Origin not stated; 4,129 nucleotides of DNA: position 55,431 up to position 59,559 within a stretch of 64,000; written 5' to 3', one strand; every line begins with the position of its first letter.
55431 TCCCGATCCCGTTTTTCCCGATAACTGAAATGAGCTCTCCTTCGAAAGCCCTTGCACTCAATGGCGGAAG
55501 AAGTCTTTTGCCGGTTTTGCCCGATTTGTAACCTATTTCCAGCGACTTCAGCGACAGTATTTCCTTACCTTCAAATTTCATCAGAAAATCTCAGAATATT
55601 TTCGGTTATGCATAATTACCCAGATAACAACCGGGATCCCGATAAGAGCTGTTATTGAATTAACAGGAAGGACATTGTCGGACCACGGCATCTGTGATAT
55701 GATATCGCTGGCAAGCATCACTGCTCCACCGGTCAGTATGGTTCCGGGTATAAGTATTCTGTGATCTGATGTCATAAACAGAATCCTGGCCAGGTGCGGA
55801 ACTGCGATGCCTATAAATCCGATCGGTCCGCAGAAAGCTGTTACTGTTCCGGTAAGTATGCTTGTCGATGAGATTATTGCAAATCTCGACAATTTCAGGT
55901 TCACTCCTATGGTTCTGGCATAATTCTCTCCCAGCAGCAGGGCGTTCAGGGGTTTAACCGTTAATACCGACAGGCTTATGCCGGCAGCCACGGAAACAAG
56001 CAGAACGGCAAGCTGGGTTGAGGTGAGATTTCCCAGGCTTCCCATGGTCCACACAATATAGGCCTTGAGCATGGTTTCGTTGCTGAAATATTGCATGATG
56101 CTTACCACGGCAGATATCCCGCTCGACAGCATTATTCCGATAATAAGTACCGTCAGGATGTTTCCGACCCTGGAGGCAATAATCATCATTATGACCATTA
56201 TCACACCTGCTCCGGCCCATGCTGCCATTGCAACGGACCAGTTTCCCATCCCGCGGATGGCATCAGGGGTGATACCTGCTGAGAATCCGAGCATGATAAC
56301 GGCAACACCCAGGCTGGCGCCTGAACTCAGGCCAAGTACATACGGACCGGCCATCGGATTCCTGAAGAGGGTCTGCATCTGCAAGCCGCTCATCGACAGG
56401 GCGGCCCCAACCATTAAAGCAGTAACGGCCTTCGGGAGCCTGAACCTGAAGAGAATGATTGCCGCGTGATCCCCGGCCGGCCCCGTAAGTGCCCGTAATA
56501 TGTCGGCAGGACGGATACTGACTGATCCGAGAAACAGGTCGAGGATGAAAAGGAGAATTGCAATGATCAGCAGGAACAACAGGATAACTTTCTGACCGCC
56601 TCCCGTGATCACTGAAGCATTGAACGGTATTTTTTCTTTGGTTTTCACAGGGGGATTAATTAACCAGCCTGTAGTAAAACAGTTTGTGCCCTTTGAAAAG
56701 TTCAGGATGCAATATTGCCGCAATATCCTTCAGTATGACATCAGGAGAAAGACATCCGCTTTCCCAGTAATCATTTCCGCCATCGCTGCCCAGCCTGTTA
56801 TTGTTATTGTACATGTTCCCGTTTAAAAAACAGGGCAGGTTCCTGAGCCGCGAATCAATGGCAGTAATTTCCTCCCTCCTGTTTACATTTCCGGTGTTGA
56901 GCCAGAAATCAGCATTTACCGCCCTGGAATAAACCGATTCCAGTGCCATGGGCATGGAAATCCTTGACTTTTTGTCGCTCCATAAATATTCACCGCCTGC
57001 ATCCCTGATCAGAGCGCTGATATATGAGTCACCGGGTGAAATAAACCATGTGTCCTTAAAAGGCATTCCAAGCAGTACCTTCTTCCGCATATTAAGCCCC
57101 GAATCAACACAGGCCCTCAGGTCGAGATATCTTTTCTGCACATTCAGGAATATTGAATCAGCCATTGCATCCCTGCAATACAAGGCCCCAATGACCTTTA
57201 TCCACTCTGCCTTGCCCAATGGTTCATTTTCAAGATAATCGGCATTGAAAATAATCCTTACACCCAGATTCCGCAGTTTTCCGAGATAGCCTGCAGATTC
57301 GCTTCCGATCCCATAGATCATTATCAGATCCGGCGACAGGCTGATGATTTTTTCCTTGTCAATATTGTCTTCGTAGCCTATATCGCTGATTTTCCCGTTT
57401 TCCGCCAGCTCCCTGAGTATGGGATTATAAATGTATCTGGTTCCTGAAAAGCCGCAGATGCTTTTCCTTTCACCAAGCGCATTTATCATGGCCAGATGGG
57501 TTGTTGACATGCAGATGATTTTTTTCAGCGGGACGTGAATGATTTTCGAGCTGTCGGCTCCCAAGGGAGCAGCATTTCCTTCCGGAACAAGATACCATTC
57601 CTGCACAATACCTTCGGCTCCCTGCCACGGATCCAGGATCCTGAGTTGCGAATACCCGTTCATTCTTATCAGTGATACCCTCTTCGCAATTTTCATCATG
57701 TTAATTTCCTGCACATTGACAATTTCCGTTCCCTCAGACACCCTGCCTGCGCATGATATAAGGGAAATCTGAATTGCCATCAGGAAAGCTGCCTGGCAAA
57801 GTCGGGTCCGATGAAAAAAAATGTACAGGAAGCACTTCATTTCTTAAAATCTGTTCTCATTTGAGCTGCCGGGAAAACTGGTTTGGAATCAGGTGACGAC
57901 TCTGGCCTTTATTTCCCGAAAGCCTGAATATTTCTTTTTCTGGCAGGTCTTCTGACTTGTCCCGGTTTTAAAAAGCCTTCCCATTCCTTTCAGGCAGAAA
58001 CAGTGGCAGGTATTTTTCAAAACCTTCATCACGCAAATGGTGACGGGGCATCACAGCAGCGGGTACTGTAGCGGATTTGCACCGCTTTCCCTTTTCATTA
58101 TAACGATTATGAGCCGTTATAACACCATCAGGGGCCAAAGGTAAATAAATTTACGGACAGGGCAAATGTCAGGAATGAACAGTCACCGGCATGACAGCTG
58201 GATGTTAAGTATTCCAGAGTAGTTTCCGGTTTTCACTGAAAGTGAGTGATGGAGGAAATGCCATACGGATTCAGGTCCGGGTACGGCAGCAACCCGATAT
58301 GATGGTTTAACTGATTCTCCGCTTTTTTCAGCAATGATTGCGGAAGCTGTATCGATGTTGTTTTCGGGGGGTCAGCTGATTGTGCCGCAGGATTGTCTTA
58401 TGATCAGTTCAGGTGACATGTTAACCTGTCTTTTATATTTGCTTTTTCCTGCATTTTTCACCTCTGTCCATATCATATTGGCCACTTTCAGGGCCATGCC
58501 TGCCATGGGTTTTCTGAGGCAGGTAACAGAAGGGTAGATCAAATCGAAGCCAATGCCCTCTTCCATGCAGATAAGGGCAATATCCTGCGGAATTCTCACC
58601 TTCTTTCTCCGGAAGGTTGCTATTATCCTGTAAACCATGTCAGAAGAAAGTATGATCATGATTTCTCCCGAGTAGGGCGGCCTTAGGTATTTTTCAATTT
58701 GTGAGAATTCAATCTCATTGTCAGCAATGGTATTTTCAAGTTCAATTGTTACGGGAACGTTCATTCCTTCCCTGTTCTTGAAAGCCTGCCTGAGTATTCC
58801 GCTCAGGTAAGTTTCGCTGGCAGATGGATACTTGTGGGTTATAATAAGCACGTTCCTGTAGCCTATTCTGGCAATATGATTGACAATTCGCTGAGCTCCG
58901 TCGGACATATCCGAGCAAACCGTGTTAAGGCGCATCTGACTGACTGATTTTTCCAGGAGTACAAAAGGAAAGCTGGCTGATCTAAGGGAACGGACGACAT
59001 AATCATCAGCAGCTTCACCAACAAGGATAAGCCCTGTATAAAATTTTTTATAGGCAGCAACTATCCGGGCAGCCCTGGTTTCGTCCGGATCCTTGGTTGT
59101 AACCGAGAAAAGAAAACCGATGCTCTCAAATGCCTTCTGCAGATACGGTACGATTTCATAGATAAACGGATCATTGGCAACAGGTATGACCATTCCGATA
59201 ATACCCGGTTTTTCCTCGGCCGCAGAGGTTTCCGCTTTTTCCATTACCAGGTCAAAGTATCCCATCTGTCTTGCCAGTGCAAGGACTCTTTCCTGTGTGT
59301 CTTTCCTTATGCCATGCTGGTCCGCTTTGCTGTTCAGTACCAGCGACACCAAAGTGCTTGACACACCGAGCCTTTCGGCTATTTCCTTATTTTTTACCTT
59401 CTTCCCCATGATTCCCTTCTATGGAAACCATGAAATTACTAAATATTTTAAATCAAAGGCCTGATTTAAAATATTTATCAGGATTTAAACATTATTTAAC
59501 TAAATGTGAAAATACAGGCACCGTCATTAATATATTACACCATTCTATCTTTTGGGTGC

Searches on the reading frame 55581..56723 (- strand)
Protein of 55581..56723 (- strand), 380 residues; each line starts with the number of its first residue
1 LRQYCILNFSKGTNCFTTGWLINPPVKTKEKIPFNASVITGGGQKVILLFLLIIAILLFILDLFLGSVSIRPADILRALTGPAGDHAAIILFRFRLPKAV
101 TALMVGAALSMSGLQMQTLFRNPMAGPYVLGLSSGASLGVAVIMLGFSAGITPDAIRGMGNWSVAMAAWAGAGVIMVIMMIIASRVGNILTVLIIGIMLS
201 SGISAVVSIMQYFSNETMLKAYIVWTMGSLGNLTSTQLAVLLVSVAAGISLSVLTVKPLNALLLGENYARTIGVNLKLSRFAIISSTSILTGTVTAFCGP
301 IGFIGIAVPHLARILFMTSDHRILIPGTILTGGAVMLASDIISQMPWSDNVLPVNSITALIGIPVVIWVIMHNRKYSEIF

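Call 18: search_protein_families(library=pfam, proteins=[window:55581-56723:-])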
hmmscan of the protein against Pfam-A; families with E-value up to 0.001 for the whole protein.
window:55581-56723:- (380 aa): 1 family
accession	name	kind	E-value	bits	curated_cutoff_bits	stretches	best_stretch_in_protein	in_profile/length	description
PF01032.23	FecCD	-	1.5e-75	254.6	26.5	1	55-371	2-310/311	FecCD transport family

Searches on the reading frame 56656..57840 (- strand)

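Call 18: search_protein_families(library=pfam, proteins=[window:56656-57840:-])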
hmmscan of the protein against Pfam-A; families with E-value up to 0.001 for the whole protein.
window:56656-57840:- (394 aa): 1 family
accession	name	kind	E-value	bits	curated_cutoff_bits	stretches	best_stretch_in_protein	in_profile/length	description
PF01497.23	Peripla_BP_2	-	1.9e-13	50.9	27.5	1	108-329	1-208/235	Periplasmic binding protein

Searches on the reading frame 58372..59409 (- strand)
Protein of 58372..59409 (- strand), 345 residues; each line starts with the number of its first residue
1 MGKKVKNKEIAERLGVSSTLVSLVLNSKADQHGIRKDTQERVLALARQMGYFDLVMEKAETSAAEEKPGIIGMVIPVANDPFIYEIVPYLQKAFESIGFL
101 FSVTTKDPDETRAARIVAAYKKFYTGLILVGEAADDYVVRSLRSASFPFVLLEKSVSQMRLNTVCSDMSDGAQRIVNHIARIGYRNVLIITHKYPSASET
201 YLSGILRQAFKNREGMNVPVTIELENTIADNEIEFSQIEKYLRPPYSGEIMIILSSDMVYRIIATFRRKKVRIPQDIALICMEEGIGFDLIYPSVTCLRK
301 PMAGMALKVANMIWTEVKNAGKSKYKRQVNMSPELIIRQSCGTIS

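Call 18: search_protein_families(library=pfam, proteins=[window:58372-59409:-])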
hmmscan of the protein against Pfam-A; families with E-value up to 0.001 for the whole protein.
window:58372-59409:- (345 aa): 4 families
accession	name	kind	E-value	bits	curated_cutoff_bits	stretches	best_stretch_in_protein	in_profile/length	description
PF13377.12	Peripla_BP_3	-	1.6e-12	48.3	26.5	1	176-341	1-167/167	Periplasmic binding protein-like domain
PF00356.27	LacI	-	1.2e-06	28.7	27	1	8-51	3-43/46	Bacterial regulatory proteins, lacI family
PF04967.18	HTH_10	-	7.6e-05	22.9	23.1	0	37-53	3-19/53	HTH DNA binding domain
PF00532.27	Peripla_BP_1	-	8.8e-05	22.5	22.2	1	71-191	4-128/281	Periplasmic binding proteins and sugar binding domain of LacI family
